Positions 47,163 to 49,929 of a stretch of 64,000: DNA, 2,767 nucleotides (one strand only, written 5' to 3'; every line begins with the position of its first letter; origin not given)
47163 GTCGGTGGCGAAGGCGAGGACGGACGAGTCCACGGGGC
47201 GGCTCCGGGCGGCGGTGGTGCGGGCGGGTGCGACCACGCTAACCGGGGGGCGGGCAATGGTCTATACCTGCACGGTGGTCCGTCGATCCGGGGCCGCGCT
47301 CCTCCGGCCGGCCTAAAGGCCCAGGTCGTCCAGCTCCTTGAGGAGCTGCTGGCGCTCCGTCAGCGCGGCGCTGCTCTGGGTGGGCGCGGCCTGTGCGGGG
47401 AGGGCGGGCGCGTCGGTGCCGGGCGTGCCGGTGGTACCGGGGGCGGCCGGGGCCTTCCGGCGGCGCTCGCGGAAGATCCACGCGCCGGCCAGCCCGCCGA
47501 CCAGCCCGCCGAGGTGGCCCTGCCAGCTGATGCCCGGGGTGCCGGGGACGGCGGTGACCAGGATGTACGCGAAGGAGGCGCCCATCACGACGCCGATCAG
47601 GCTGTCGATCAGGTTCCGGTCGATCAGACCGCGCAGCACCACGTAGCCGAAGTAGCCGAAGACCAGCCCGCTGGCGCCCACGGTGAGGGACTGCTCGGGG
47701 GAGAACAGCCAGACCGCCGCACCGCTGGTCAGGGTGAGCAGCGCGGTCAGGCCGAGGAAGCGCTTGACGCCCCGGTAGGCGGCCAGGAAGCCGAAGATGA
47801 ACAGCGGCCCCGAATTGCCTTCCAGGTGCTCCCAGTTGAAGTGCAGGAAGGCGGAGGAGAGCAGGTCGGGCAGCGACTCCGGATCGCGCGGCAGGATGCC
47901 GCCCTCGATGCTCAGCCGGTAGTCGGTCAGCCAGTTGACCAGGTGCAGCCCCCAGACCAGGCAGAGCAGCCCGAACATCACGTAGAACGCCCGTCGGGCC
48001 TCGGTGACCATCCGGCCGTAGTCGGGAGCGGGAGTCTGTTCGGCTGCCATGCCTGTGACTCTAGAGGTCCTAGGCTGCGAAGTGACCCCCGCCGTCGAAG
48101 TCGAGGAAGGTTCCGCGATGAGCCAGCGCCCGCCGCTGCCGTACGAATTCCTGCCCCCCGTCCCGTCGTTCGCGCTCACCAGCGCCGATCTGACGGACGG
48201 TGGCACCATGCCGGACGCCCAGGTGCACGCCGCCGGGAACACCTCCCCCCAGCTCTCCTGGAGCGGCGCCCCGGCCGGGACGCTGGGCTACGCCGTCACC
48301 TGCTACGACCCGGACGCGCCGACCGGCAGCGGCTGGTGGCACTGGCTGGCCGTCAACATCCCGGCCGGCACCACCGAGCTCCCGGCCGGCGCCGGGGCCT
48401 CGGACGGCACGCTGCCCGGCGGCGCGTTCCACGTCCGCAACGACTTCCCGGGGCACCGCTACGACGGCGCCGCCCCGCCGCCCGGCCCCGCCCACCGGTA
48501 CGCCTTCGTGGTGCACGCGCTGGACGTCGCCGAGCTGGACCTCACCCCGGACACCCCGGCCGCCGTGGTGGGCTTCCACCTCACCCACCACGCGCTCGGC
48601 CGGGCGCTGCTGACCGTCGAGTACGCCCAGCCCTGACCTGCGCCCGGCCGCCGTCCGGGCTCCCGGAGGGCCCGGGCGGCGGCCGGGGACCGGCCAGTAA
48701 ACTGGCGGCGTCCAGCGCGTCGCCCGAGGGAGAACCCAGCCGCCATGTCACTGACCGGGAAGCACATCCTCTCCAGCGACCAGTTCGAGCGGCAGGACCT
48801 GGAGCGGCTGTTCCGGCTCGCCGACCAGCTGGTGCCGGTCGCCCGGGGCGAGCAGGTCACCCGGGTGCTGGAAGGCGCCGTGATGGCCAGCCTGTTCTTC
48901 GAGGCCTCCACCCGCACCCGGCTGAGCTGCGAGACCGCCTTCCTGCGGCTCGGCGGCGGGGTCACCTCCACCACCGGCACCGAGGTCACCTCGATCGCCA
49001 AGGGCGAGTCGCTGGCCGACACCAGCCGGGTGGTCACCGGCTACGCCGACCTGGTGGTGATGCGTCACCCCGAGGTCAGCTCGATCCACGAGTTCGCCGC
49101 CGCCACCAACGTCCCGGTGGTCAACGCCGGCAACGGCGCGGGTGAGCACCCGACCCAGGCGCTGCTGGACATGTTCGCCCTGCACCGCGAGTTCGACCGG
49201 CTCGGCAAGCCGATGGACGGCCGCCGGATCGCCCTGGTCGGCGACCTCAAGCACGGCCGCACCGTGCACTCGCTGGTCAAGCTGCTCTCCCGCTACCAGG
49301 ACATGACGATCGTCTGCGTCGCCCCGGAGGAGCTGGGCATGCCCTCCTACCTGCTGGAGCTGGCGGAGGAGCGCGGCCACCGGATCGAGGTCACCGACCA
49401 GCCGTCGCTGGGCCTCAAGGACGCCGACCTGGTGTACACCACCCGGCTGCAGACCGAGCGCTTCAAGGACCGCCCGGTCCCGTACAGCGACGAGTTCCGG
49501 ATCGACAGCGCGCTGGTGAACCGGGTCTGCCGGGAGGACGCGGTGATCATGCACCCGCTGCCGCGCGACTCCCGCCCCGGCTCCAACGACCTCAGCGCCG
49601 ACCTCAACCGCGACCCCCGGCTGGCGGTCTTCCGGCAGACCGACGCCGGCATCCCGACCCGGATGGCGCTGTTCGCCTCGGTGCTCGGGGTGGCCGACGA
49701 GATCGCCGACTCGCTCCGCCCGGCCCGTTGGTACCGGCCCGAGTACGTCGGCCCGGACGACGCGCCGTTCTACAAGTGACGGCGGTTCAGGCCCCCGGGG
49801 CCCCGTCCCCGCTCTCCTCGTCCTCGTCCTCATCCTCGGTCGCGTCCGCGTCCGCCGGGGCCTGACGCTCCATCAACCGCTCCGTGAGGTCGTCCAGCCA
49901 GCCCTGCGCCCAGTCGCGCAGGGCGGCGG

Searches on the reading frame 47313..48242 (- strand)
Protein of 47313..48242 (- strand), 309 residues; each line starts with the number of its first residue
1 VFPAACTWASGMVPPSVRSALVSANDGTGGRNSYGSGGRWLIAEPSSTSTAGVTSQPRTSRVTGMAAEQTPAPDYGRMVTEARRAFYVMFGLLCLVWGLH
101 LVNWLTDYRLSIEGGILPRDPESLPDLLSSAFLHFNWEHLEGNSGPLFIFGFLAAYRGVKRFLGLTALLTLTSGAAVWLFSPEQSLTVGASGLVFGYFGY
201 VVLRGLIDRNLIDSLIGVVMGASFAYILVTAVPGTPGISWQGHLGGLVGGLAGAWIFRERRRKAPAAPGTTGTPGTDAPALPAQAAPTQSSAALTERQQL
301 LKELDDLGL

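Call 94: search_protein_families(library=pfam, proteins=[window:47313-48242:-])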
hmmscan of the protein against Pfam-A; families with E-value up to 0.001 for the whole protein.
window:47313-48242:- (309 aa): 1 family
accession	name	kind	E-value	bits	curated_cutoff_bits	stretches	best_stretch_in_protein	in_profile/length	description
PF01694.28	Rhomboid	-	1.2e-26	94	22.6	1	126-259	6-142/143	Rhomboid domain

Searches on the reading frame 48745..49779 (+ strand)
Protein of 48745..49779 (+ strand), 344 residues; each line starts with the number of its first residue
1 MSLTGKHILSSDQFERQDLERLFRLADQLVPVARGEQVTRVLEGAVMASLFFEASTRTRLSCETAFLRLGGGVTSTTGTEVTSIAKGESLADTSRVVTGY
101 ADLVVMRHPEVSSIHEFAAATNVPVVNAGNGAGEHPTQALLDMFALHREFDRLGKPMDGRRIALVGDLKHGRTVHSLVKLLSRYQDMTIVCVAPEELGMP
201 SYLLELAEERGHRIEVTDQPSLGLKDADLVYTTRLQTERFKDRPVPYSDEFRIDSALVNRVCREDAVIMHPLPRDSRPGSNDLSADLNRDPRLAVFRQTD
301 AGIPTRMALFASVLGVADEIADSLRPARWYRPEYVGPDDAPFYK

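Call 94: search_protein_families(library=pfam, proteins=[window:48745-49779:+])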
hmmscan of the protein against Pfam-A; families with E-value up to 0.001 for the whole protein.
window:48745-49779:+ (344 aa): 2 families
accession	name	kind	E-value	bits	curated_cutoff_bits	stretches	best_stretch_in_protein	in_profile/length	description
PF02729.26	OTCace_N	-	1e-43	149.4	29.9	1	6-147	1-147/148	Aspartate/ornithine carbamoyltransferase, carbamoyl-P binding domain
PF00185.30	OTCace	-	5e-25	88.8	29.4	1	159-312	2-156/157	Aspartate/ornithine carbamoyltransferase, Asp/Orn binding domain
